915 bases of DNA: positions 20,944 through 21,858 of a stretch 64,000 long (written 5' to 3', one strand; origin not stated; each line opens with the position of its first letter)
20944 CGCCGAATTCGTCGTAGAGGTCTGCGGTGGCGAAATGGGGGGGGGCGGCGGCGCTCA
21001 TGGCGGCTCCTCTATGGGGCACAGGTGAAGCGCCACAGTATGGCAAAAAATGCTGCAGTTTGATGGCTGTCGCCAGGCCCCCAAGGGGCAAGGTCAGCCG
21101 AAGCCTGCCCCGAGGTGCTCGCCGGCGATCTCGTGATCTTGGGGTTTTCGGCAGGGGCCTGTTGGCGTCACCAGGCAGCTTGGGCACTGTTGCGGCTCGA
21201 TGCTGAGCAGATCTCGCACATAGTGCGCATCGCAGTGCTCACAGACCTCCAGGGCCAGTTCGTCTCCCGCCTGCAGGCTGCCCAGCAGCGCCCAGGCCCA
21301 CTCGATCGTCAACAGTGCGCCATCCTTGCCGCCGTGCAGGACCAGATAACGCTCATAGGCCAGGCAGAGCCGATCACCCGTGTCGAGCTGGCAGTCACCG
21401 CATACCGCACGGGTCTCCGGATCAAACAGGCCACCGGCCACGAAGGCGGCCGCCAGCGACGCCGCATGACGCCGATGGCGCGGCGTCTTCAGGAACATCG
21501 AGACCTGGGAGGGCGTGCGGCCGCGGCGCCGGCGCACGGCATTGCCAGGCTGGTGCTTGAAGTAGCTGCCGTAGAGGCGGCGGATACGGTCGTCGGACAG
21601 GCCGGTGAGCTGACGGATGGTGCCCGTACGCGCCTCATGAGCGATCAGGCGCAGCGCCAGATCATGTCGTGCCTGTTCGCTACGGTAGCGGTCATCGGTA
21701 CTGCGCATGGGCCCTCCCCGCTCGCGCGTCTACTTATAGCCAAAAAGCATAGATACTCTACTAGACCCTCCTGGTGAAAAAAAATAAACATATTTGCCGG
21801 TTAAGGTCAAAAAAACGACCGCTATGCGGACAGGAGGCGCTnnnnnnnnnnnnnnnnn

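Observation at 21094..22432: Orphan FlhC-like / FlhD-like regulator pair in a non-flagellar context, arranged divergently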

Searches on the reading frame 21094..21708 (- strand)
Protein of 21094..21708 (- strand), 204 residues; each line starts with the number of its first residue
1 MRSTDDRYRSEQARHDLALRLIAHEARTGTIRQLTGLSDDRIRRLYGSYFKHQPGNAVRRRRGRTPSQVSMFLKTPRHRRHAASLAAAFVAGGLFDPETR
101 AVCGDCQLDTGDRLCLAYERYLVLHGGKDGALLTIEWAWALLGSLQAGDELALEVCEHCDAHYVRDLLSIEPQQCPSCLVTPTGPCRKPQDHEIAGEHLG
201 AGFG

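Call 3: search_protein_families(library=pfam, proteins=[window:21094-21708:-], max_evalue=1)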
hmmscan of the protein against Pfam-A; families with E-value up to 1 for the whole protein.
window:21094-21708:- (204 aa): 2 families
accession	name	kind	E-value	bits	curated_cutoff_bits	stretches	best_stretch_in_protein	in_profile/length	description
PF05280.16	FlhC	-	0.00021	21.6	27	1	13-178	11-160/173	Flagellar transcriptional activator (FlhC)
PF12225.13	DUF5981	-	0.25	11.5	23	0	151-190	17-55/95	Methylene-tetrahydrofolate reductase C terminal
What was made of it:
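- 21094..21708 (-): C subunit: 204-aa distant FlhC homologue. It has an invariant N-terminal motif (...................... ... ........) and a C-terminal four-cysteine zinc ribbon. Pfam FlhC E 2e-4, colinear but below cut-off (call 3).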

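Call 4: search_protein_families(library=ncbifam, proteins=[window:21094-21708:-], max_evalue=1)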
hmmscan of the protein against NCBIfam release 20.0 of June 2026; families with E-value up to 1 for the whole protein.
window:21094-21708:- (204 aa): 1 family
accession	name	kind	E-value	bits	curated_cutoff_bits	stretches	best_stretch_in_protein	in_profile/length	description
NF009365.1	PRK12722.1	equivalog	5.7e-05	23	216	1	12-178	8-157/170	flagellar transcriptional regulator FlhC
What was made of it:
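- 21094..21708 (-): NCBIfam FlhC equivalog 23 bits against a 216-bit cut-off (call 4).
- On FlhC (Pfam PF05280 / NCBIfam NF009365): NF009365 gives 23 bits against 216 (calls 3, 4).
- The window proteins themselves fall below the curated family cut-offs: FlhC 21.6 against 27 bits, FlhC equivalog 23 against 216 bits, and no FlhD hit (calls 3, 4). The score is far below the FlhC equivalog cut-off: 23 against 216 bits (call 4).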

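Call 5: find_homologous_proteins(query=window:21094-21708:-)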
Query window:21094-21708:- (204 aa): 114 proteins with E <= 0.001 among 681 candidates.
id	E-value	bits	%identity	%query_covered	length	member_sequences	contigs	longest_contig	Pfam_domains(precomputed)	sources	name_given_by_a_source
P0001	1.2e-120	419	91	100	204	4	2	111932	-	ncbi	-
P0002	3.1e-105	368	85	94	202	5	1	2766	-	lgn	-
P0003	7.8e-83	295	75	89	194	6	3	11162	-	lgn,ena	-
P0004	7.2e-80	285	72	89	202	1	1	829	PF05280.17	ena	-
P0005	1.4e-79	284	70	91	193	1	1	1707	PF05280.17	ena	-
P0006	3.2e-78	280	70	91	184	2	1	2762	PF05280.17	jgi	jgi:hypothetical protein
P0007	1.7e-77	278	73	89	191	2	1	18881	-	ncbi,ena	-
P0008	1.5e-65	239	62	91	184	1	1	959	PF05280.17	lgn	-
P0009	2.9e-61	225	59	90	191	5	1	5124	PF05280.17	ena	-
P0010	9.1e-53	197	55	92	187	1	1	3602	PF05280.17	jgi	jgi:hypothetical protein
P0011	7.9e-46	174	49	87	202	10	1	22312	PF05280.17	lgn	-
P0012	1.3e-45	173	51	89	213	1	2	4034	-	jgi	jgi:hypothetical protein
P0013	6.4e-45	171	48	90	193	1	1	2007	-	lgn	-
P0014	6.9e-45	171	49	87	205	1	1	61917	PF05280.17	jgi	jgi:hypothetical protein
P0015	2.1e-44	169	47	91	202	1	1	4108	PF05280.17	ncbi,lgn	ncbi:MAG: FlhC family transcriptional regulator [Pseudomonadota bacterium]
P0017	2.9e-44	169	45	92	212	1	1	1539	PF05280.17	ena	-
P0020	5.9e-44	168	47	88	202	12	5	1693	PF05280.17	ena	-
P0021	5.3e-43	165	46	88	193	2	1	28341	PF05280.17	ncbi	-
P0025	2.2e-42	163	45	88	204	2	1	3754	PF05280.17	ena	-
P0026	6.9e-42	161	42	99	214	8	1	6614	PF05280.17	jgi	jgi:hypothetical protein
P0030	5.3e-41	158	45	87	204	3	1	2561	PF05280.17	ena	-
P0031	5.5e-41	158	43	90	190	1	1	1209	PF05280.17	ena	-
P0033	1.0e-40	157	41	99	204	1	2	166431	PF05280.17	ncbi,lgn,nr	ncbi:MAG: hypothetical protein KJP17_05200 [Gammaproteobacteria bacterium]|nr:hypothetical protein [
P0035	1.2e-40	157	45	88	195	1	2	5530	PF05280.17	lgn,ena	-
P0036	1.3e-40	157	45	87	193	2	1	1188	PF05280.17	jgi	-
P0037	2.2e-40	156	44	88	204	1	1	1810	PF05280.17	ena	-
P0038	3.1e-40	156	44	88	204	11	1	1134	PF05280.17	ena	-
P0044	5.6e-39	152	46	88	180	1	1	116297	-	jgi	jgi:hypothetical protein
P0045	7.5e-39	151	42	89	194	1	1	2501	PF05280.17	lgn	-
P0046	5.3e-38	149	43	89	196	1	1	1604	PF05280.17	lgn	-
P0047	5.5e-38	149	41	92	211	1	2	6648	PF05280.17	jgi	jgi:hypothetical protein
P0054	1.3e-36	144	47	87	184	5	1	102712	PF05280.17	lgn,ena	-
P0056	6.5e-36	142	42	88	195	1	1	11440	PF05280.17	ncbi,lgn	-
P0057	3.3e-35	139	42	92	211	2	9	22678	PF05280.17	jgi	jgi:hypothetical protein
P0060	1.3e-34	137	44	85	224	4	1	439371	PF05280.17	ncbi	-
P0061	4.7e-34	136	42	92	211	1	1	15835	PF05280.17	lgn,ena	-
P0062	1.7e-33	134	41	91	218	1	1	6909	PF05280.17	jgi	jgi:hypothetical protein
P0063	7.8e-33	132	44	79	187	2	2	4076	PF05280.17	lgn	-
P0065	1.6e-32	131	40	88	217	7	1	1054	PF05280.17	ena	-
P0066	1.8e-32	130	48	78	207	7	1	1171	PF05280.17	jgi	jgi:hypothetical protein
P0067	4.0e-32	129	42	87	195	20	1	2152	PF05280.17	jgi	jgi:hypothetical protein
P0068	1.0e-31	128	39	94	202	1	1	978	PF05280.17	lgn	-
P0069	1.0e-31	128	40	88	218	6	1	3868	PF05280.17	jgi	jgi:hypothetical protein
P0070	1.1e-31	128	42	87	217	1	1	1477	PF05280.17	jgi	jgi:phage FluMu protein Com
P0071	1.3e-31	128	44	91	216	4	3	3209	PF05280.17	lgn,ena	-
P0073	1.6e-31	127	42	90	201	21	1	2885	PF05280.17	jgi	jgi:hypothetical protein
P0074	2.0e-31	127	38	96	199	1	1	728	PF05280.17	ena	-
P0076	2.2e-31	127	41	88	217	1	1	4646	PF05280.17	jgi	jgi:hypothetical protein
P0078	4.2e-31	126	42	87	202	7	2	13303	PF05280.17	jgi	jgi:hypothetical protein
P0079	5.5e-31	126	41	86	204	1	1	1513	PF05280.17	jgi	jgi:hypothetical protein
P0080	5.7e-31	126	39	86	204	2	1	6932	PF05280.17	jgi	-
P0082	1.0e-30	125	40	87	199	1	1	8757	PF05280.17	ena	-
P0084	1.9e-30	124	39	86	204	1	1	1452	PF05280.17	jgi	jgi:hypothetical protein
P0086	5.3e-30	122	40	90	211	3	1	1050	PF05280.17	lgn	-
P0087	7.9e-30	122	40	88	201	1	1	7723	PF05280.17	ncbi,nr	ncbi:MAG: hypothetical protein HKN70_10975 [Gammaproteobacteria bacterium]|nr:hypothetical protein [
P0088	1.1e-29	121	39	86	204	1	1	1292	PF05280.17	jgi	jgi:hypothetical protein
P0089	1.1e-29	121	40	87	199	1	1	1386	PF05280.17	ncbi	-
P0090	1.1e-29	121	42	87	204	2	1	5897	PF05280.17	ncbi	-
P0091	2.7e-29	120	41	87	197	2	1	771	PF05280.17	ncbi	-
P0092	2.8e-29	120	41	84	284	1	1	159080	PF05280.17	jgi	jgi:hypothetical protein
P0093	3.0e-29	120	41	87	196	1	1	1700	PF05280.17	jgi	-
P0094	3.1e-29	120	41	90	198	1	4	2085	PF05280.17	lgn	-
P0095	3.1e-29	120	44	87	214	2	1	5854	PF05280.17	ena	-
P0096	4.4e-29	119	39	87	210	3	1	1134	PF05280.17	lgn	-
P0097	7.0e-29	119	39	90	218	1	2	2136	PF05280.17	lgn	-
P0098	1.7e-28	117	41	87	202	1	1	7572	PF05280.17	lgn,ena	-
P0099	2.4e-28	117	40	87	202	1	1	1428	PF05280.17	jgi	jgi:hypothetical protein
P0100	2.3e-27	114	41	87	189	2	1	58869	-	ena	-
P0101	3.5e-27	113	40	93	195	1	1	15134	PF05280.17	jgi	jgi:DnaJ-class molecular chaperone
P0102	4.1e-27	113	42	82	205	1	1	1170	PF05280.17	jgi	jgi:Flagellar transcriptional activator (FlhC)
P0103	5.7e-27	113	38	93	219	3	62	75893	PF05280.17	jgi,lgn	jgi:hypothetical protein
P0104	1.4e-26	111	40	87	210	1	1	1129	PF05280.17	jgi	jgi:hypothetical protein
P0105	2.2e-26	111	42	82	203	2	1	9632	PF05280.17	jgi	jgi:hypothetical protein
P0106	2.2e-26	111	41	87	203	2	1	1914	PF05280.17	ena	-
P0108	6.0e-26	109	38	86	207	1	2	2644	PF05280.17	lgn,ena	-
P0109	7.7e-26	109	43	85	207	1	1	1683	PF05280.17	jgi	jgi:hypothetical protein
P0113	1.8e-21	95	38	86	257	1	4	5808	PF05280.17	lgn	-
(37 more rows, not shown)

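Call 8: find_encoding_contigs(protein=P0001, flank=8000, max_places=3)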
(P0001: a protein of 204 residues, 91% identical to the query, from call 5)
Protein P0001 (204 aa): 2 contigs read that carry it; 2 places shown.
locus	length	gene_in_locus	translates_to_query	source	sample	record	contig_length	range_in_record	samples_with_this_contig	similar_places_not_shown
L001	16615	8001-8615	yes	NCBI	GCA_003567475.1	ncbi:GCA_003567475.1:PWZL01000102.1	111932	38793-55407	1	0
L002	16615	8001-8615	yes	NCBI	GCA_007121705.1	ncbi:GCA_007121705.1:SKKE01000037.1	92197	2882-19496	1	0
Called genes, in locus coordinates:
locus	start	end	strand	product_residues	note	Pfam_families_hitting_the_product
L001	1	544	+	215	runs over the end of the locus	PF05050:Methyltransf_21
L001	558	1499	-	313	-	-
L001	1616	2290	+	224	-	PF00072:Response_reg, PF00486:Trans_reg_C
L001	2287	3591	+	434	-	PF00672:HAMP (weak), PF00512:HisKA, PF02518:HATPase_c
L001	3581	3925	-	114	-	PF03992:ABM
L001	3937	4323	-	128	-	PF13577:SnoaL_4, PF13474:SnoaL_3 (weak), PF14534:DUF4440, PF12680:SnoaL_2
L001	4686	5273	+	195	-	PF14602:Hexapep_2 (faint), PF00132:Hexapep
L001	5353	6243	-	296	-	PF01061:ABC2_membrane, PF12698:ABC2_membrane_3 (weak)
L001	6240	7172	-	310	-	PF00005:ABC_tran, PF13304:AAA_21 (weak)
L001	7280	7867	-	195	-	-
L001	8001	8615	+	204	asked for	-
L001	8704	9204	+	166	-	PF03737:RraA-like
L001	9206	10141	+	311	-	PF09296:NUDIX-like, PF00293:NUDIX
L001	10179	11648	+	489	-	PF01553:Acyltransferase, PF19277:GPAT_C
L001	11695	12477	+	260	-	PF05742:TANGO2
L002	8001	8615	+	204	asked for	-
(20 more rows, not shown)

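Call 9: find_encoding_contigs(protein=P0033, flank=6000, max_places=2)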
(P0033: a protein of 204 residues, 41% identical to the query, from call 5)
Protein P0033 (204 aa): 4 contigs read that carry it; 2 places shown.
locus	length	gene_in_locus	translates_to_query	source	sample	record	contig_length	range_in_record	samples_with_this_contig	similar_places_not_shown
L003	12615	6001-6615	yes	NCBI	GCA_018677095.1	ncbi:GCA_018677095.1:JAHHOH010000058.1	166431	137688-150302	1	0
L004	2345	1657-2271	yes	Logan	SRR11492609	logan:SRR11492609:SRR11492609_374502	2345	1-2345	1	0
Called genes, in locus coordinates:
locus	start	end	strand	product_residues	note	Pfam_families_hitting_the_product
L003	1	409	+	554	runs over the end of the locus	PF13191:AAA_16, PF13401:AAA_22, PF21327:GspA_C39-like (weak), PF01471:PG_binding_1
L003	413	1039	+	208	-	PF16537:T2SSB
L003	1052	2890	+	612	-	PF02734:Dak2, PF21645:FakA-like_M, PF02645:DegV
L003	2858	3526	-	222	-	PF02586:SRAP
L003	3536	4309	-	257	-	PF01061:ABC2_membrane, PF12698:ABC2_membrane_3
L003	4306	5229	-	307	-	PF00005:ABC_tran, PF13604:AAA_30 (faint), PF13304:AAA_21 (weak)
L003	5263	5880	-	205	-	-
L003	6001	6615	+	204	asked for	PF05280:FlhC (faint)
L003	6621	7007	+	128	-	PF01741:MscL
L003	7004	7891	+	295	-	PF09296:NUDIX-like, PF09297:Zn_ribbon_NUD (weak), PF00293:NUDIX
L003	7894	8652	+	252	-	PF05742:TANGO2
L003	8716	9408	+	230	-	PF07021:MetW (weak), PF13489:Methyltransf_23, PF13649:Methyltransf_25, PF13847:Methyltransf_31, PF08241:Methyltransf_11, PF08242:Methyltransf_12 (weak)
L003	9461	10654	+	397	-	PF03403:PAF-AH_p_II (faint), PF12697:Abhydrolase_6 (weak)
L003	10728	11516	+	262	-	PF00657:Lipase_GDSL, PF13472:Lipase_GDSL_2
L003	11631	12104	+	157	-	PF00583:Acetyltransf_1, PF13673:Acetyltransf_10, PF13508:Acetyltransf_7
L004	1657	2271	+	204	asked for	PF05280:FlhC (faint)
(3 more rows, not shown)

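Call 10: find_encoding_contigs(protein=P0060, flank=6000, max_places=2)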
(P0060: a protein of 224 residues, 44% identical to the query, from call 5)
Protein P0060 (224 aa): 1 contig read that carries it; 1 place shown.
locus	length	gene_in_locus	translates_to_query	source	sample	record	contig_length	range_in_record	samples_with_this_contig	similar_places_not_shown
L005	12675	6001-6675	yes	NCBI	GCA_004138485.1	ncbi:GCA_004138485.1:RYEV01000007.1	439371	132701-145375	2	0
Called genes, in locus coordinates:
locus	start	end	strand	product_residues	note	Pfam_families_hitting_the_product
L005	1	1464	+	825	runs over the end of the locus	PF02771:Acyl-CoA_dh_N, PF02770:Acyl-CoA_dh_M, PF00441:Acyl-CoA_dh_1, PF09317:ACDH_C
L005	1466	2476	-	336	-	-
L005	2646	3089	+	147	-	PF14347:DUF4399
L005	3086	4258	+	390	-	PF00817:IMS, PF11799:IMS_C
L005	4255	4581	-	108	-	PF13744:HTH_37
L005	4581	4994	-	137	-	PF05973:Gp49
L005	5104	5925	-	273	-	-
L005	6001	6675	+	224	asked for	PF05280:FlhC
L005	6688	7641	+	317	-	PF09296:NUDIX-like, PF09297:Zn_ribbon_NUD, PF00293:NUDIX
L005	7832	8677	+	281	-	PF05742:TANGO2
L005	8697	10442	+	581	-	PF17243:POTRA_TamA_1, PF07244:POTRA (weak), PF01103:Omp85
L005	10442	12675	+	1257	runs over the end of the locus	PF27051:TamB_N, PF04357:TamB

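Call 11: find_encoding_contigs(protein=P0044, flank=6000, max_places=2)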
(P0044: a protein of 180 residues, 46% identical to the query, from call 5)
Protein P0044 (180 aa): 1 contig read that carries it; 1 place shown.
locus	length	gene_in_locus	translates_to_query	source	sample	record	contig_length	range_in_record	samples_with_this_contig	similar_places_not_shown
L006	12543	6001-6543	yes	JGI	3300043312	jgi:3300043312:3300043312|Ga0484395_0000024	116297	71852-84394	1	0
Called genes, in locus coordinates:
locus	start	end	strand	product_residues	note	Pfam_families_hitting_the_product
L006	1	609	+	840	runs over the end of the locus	PF02771:Acyl-CoA_dh_N, PF02770:Acyl-CoA_dh_M, PF00441:Acyl-CoA_dh_1, PF09317:ACDH_C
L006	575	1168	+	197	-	PF14347:DUF4399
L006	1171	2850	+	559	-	PF13191:AAA_16, PF13245:AAA_19 (faint), PF13401:AAA_22, PF01471:PG_binding_1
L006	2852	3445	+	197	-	PF16537:T2SSB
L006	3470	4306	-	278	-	PF01061:ABC2_membrane, PF12698:ABC2_membrane_3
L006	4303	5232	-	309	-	PF00005:ABC_tran, PF13304:AAA_21 (weak)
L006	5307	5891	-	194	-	-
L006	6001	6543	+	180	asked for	-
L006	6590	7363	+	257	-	PF05742:TANGO2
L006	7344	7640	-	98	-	PF02230:Abhydrolase_2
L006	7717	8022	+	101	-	-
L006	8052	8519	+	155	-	PF01316:Arg_repressor, PF02863:Arg_repressor_C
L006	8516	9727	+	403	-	PF00764:Arginosuc_synth, PF20979:Arginosuc_syn_C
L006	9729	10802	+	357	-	-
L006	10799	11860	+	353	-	PF01118:Semialdhyde_dh, PF22698:Semialdhyde_dhC_1, PF02774:Semialdhyde_dhC (weak)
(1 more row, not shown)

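Call 16: search_solved_structures(query=A2, max_evalue=10, show_alignments=2)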
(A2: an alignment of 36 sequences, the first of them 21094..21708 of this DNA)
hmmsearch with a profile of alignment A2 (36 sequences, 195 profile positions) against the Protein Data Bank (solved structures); distinct sequences matched with E-value up to 10: 18.
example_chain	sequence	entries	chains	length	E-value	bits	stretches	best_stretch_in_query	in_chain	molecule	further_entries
8j56_C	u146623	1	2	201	6.8e-12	48.3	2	115-187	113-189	Flagellar transcriptional regulator FlhC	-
2avu_E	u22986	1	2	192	2.5e-07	33.4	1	6-187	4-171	Flagellar transcriptional activator flhC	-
5lg0_A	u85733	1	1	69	0.037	16.5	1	134-183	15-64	E3 ubiquitin-protein ligase Arkadia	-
2kiz_A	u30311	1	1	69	0.038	16.5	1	134-183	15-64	E3 ubiquitin-protein ligase Arkadia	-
5lg7_A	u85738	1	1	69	0.064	15.7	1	134-183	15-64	E3 ubiquitin-protein ligase Arkadia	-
7p2k_A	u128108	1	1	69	0.069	15.6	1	134-183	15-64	E3 ubiquitin-protein ligase Arkadia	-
6zu5_SBB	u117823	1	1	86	0.12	14.8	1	150-180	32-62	eS27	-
5d0m_C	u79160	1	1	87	0.16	14.4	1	134-182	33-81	RING finger protein 165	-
4qiw_P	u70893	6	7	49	0.17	14.3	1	151-185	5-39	DNA-directed RNA polymerase subunit P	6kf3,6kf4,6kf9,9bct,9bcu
9n1f_A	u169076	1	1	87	0.25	13.8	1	134-182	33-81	E3 ubiquitin-protein ligase ARK2C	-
5ulh_C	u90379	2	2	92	0.27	13.7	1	134-182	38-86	E3 ubiquitin-protein ligase RNF165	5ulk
9qal_A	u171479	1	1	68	0.27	13.7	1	134-183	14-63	E3 ubiquitin-protein ligase ARK2C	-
5d0k_C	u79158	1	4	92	0.42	13.1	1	134-182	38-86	RING finger protein 165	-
9ozx_A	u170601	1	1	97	0.68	12.4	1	140-179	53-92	E3 ubiquitin-protein ligase ZNRF3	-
5d0i_A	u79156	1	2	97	0.7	12.3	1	134-182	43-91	RING finger protein 165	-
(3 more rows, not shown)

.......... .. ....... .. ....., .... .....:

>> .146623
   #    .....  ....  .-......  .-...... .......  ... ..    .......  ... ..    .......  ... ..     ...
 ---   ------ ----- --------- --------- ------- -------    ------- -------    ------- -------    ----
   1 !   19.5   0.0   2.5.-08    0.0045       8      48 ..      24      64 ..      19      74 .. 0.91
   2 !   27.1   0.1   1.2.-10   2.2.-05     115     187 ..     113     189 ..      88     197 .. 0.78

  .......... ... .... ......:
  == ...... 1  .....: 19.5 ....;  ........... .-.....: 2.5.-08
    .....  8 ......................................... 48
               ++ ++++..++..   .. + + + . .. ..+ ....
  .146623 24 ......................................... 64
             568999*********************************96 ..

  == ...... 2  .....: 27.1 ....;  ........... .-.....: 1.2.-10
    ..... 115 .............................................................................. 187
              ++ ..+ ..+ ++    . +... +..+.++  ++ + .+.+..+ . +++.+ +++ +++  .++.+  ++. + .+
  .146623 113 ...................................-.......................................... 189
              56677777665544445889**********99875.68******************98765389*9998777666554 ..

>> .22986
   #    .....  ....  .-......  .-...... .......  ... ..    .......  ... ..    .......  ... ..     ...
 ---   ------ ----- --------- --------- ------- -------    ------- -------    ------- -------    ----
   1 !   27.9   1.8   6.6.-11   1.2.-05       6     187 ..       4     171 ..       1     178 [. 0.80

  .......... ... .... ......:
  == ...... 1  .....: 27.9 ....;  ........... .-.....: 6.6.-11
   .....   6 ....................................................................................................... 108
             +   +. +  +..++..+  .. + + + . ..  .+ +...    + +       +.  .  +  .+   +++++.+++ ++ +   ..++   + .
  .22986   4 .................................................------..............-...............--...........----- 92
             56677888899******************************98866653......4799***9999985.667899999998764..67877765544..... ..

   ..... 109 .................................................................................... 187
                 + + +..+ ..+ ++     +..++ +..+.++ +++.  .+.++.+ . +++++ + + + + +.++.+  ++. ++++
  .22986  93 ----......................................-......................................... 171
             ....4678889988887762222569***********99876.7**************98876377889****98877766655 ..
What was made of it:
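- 21094..21708 (-): Family profile against PDB: FlhC E 6.8e-12 and 2.5e-7 (call 16).
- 21175..21243 (-): Codons of the zinc site: C156, C159, C175, C178. They align to the cysteine pairs of E. coli and C. necator FlhC (call 16).
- On FlhC (Pfam PF05280 / NCBIfam NF009365): Against 8j56_C, E 6.8e-12 (call 16).
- Checked: The 36-member family profile hits FlhC in the PDB: 8j56_C at E 6.8e-12 and 2avu_E at E 2.5e-7 (call 16).
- Profile E 6.8e-12 and 2.5e-7 against solved FlhC (call 16).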

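Call 22: find_related_loci(query=A2, collection=genome_contigs, flank=5000)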
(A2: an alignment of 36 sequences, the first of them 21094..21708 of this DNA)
Query A2 (204 aa) in genome_contigs; peptide patterns used: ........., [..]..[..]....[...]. (x = any residue, [..] = any of these).
599 stretches matched a pattern (row limit reached: there are more); 587 encode a relative of the query (tblastn E <= 1e-3); the best 80 are kept; 80 distinct loci.
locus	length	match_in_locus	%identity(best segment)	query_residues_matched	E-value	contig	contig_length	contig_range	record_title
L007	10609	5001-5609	91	1-203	4e-115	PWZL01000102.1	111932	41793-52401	MAG: Gammaproteobacteria bacterium isolate T3Sed10_171R1 T3-Sed10-C39, whole genome shotgun sequence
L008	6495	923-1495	86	1-191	1e-100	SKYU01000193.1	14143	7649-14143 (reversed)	MAG: Gammaproteobacteria bacterium isolate CSSed162cmB_305 CSSed16-2cmB-12812, whole genome shotgun sequence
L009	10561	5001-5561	72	1-189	5e-81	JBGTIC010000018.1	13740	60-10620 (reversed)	MAG: Gammaproteobacteria bacterium isolate JTS-RE254 k141_541205, whole genome shotgun sequence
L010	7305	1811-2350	59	1-183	1e-65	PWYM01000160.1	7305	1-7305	MAG: Gammaproteobacteria bacterium isolate T3Sed10_137 T3-Sed10-C27234, whole genome shotgun sequence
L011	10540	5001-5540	74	1-182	3e-84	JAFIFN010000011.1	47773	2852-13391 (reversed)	MAG: Gammaproteobacteria bacterium isolate Super_Day8_Bin.28 NODE_285_length_47773_cov_7.795088, whole genome shotgun se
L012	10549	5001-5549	50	1-182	1e-51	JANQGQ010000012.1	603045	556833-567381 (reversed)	MAG: Woeseiaceae bacterium isolate PL23b_bin.52 k99_1696851, whole genome shotgun sequence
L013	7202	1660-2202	47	1-180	4e-51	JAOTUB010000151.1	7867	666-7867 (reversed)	MAG: Gammaproteobacteria bacterium isolate 13_July_SF_Bin38 13_July_SF_Bin38_scaffold_4127_c1, whole genome shotgun sequ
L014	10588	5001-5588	45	1-196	6e-51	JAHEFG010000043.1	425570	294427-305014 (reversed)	MAG: Gammaproteobacteria bacterium isolate Ww313 NODE_1_length_425570_cov_14.154679, whole genome shotgun sequence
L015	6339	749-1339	43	1-197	1e-50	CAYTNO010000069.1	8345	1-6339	MAG TPA_asm: uncultured Woeseiaceae bacterium isolate SRP155585_co2_233 genome assembly, contig: NODE_7031_length_8345_c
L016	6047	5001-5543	48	1-180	2e-50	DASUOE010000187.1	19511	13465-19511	MAG TPA_asm: Woeseiaceae bacterium isolate SMAG_U1620 k141_788080, whole genome shotgun sequence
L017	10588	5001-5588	45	1-196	3e-50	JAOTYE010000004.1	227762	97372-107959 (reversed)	MAG: Gammaproteobacteria bacterium isolate 21_Jan_SF_Bin38 21_Jan_SF_Bin38_scaffold_19_c1, whole genome shotgun sequence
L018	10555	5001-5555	47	1-184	8e-50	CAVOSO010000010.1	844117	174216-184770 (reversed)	MAG: uncultured Gammaproteobacteria bacterium isolate MFD09964.bin.1.76 genome assembly, contig: contig_9032, whole geno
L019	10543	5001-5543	48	1-180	6e-50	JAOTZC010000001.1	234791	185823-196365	MAG: Gammaproteobacteria bacterium isolate 21_Jan_SF_Bin68 21_Jan_SF_Bin68_scaffold_17_c1, whole genome shotgun sequence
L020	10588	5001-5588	46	1-196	1e-49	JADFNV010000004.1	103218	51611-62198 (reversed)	MAG: Proteobacteria bacterium isolate B65T1B8 B65T1B8_NODE226, whole genome shotgun sequence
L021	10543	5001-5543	48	1-180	9e-50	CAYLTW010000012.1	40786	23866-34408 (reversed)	MAG TPA_asm: uncultured Woeseiaceae bacterium isolate binchicken_co121_127 genome assembly, contig: NODE_381_length_4078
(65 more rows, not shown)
